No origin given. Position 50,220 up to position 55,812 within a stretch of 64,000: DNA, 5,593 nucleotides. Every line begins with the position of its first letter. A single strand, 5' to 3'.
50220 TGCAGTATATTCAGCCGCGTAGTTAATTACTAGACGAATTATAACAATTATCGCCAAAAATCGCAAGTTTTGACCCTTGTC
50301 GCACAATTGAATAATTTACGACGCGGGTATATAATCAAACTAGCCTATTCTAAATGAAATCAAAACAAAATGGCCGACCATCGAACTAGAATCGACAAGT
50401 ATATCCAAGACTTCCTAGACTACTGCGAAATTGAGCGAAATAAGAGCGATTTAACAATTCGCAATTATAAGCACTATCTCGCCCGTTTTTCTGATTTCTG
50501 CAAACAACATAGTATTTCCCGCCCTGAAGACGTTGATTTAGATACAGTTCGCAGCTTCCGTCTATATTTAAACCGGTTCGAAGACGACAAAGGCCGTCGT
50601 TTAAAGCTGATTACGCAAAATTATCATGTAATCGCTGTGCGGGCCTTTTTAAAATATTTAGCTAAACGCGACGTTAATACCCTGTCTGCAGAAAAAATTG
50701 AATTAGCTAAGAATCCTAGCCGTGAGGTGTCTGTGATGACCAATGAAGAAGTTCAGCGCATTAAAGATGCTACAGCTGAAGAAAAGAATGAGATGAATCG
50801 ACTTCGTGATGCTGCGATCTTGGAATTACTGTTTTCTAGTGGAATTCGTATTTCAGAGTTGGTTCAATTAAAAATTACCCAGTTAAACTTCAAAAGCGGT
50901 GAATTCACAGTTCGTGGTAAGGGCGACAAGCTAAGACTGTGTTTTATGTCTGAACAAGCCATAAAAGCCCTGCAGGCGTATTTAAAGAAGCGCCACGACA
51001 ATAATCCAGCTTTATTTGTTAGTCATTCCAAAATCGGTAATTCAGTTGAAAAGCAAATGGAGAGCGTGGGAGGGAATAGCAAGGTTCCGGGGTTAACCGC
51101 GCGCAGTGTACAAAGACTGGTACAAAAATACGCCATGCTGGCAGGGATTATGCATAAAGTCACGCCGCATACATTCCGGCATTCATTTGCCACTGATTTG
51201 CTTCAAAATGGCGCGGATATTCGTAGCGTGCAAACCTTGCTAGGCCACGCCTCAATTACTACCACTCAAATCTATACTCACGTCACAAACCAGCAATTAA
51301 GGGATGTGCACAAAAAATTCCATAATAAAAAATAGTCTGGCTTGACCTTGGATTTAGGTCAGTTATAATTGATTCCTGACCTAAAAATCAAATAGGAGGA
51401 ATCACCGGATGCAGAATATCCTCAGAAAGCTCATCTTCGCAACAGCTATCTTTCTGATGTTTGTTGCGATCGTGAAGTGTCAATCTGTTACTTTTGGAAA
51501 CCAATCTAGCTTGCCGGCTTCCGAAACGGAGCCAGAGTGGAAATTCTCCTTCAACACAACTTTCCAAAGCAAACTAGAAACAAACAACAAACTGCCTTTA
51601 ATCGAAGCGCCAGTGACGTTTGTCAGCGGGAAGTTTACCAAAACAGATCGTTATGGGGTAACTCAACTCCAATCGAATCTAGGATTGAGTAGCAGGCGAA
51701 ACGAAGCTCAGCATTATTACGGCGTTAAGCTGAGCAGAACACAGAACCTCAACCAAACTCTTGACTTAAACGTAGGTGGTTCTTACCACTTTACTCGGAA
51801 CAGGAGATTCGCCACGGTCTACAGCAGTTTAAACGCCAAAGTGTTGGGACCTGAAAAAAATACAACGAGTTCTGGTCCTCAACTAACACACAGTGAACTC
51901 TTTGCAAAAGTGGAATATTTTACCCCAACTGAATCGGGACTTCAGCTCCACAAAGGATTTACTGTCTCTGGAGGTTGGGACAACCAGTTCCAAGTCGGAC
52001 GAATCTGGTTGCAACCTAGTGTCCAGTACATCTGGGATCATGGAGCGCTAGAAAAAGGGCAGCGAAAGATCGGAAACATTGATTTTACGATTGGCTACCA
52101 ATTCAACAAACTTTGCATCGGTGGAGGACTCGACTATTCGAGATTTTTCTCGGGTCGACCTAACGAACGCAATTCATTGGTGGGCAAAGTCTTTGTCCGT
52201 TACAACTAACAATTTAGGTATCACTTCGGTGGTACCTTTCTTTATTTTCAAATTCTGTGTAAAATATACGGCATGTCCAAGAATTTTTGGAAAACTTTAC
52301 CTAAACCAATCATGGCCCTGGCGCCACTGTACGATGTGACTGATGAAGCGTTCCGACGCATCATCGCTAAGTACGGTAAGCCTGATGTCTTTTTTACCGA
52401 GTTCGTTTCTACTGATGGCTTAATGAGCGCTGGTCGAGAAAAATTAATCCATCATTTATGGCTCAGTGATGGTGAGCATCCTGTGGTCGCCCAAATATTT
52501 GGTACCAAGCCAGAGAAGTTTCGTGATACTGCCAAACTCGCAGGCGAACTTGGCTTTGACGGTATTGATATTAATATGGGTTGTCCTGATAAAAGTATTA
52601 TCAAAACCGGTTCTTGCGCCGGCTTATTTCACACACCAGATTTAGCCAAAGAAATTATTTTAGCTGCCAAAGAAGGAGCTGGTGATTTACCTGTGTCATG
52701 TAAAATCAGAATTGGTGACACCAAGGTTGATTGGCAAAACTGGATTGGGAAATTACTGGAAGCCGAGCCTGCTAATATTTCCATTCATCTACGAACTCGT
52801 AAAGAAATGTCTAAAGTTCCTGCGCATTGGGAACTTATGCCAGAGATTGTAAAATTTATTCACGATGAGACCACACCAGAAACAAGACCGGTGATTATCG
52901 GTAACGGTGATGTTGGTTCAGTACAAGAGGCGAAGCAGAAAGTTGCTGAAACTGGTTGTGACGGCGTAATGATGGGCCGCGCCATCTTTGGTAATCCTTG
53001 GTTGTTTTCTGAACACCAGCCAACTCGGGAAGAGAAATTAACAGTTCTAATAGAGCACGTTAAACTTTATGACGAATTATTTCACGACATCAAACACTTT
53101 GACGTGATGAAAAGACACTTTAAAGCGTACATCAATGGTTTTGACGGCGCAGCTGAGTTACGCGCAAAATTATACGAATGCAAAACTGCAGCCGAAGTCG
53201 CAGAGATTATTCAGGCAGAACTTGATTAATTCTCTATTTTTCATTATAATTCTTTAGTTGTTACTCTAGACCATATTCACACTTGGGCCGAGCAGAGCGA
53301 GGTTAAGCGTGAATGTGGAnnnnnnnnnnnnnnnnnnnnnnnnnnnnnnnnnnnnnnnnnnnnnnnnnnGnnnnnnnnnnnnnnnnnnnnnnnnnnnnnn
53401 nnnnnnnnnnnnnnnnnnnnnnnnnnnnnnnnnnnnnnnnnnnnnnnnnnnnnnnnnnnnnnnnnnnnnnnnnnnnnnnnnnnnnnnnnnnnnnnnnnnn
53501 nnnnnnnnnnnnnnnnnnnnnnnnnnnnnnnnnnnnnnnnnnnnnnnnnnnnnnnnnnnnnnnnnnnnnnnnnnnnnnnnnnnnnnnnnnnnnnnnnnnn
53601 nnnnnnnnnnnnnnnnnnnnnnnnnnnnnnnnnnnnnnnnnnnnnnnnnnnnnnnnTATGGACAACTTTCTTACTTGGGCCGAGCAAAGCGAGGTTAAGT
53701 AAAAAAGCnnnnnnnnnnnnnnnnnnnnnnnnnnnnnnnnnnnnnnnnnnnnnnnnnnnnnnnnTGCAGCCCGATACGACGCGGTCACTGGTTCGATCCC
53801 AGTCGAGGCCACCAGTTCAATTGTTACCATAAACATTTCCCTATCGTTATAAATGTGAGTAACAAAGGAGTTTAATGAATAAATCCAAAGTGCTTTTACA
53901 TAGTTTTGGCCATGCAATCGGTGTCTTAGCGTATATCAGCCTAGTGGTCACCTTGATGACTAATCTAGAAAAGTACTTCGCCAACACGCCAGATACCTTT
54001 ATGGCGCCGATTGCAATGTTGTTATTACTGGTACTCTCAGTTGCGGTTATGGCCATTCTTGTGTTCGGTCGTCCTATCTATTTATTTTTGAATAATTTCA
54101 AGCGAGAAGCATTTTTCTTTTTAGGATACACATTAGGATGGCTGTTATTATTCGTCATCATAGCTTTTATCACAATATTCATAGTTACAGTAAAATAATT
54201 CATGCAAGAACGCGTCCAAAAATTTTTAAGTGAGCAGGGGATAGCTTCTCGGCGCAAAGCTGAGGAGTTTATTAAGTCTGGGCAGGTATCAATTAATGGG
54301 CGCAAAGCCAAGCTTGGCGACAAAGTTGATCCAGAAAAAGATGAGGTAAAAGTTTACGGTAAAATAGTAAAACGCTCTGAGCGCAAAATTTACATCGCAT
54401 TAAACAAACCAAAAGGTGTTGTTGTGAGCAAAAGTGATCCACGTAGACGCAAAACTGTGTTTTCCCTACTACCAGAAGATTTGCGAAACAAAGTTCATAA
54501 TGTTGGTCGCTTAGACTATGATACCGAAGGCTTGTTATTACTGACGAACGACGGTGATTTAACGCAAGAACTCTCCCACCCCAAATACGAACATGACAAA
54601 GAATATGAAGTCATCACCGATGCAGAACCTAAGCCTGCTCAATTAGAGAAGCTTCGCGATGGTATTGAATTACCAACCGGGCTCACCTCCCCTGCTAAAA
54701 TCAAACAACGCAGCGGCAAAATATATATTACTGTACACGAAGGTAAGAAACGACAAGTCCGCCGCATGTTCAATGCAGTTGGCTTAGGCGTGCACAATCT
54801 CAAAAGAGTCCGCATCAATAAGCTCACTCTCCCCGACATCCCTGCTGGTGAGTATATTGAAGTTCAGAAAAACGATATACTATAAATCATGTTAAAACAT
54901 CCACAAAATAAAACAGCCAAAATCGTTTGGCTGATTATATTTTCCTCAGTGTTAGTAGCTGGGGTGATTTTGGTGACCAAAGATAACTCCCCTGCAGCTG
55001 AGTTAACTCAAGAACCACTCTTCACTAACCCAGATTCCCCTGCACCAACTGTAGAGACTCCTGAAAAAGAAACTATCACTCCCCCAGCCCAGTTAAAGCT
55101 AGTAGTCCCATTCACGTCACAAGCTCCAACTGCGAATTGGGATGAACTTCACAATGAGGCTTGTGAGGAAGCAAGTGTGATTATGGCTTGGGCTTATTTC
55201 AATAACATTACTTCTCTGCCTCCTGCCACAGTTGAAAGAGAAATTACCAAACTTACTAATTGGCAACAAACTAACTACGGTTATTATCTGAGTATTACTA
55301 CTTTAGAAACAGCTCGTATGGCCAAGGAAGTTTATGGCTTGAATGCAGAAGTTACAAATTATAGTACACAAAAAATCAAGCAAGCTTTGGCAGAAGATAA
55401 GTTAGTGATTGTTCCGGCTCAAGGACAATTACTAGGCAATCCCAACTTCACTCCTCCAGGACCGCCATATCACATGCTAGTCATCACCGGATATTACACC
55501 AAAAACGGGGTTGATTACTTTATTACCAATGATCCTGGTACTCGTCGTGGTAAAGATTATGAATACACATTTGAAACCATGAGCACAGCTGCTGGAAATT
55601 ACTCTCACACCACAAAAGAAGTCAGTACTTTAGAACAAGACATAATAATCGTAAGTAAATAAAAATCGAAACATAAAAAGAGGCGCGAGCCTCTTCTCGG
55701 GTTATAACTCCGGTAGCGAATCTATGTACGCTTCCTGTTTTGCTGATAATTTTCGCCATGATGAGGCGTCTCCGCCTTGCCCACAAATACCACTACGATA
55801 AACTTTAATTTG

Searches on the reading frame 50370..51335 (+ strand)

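Call 25: search_protein_families(library=pfam, proteins=[window:50370-51335:+], max_evalue=0.0001)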
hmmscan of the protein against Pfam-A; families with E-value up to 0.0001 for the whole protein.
window:50370-51335:+ (321 aa): 4 families
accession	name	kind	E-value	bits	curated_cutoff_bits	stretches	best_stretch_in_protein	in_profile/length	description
PF00589.27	Phage_integrase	-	1.7e-42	145.5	27.1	1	122-308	2-171/172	Phage integrase family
PF02899.23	Phage_int_SAM_1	-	2.1e-09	38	22.3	1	12-100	1-82/83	Phage integrase, N-terminal SAM-like domain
PF13102.12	Phage_int_SAM_5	-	4.4e-08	33.8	22.3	1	19-102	10-87/98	Phage integrase SAM-like domain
PF13495.12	Phage_int_SAM_4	-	2.2e-07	31.6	27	1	12-103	2-84/85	Phage integrase, N-terminal SAM-like domain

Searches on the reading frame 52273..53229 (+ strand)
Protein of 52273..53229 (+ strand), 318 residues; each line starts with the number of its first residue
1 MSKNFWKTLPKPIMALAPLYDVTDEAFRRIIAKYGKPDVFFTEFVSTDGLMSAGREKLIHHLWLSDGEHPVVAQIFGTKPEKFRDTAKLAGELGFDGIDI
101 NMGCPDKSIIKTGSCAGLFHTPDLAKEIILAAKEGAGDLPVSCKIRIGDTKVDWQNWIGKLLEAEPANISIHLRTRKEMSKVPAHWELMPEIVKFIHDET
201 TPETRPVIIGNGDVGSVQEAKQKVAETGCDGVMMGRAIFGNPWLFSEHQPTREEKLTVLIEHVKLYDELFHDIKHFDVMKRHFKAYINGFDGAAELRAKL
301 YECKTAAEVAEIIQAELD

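Call 25: search_protein_families(library=pfam, proteins=[window:52273-53229:+], max_evalue=0.0001)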
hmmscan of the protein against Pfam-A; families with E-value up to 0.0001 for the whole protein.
window:52273-53229:+ (318 aa): 1 family
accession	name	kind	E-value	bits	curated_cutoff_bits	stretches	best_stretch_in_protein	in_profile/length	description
PF01207.24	Dus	-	1.2e-54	185.9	20.4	1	16-313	2-302/311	Dihydrouridine synthase (Dus)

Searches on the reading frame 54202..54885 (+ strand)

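Call 26: search_protein_families(library=pfam, proteins=[window:54202-54885:+], max_evalue=0.0001)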
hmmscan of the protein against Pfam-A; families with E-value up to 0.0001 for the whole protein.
window:54202-54885:+ (227 aa): 2 families
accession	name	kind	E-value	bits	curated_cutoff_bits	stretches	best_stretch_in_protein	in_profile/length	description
PF00849.27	PseudoU_synth_2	-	2.7e-24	86.6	26.8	1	64-192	2-152/152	RNA pseudouridylate synthase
PF01479.30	S4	-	4.2e-12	46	22.8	1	3-46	1-45/48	S4 domain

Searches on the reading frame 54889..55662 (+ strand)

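Call 26: search_protein_families(library=pfam, proteins=[window:54889-55662:+], max_evalue=0.0001)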
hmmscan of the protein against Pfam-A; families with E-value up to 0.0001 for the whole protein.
window:54889-55662:+ (257 aa): 1 family
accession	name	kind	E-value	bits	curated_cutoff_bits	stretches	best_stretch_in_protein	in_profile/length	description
PF13529.12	Peptidase_C39_2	-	9.6e-12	46.1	24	1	73-216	3-142/143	Peptidase_C39 like family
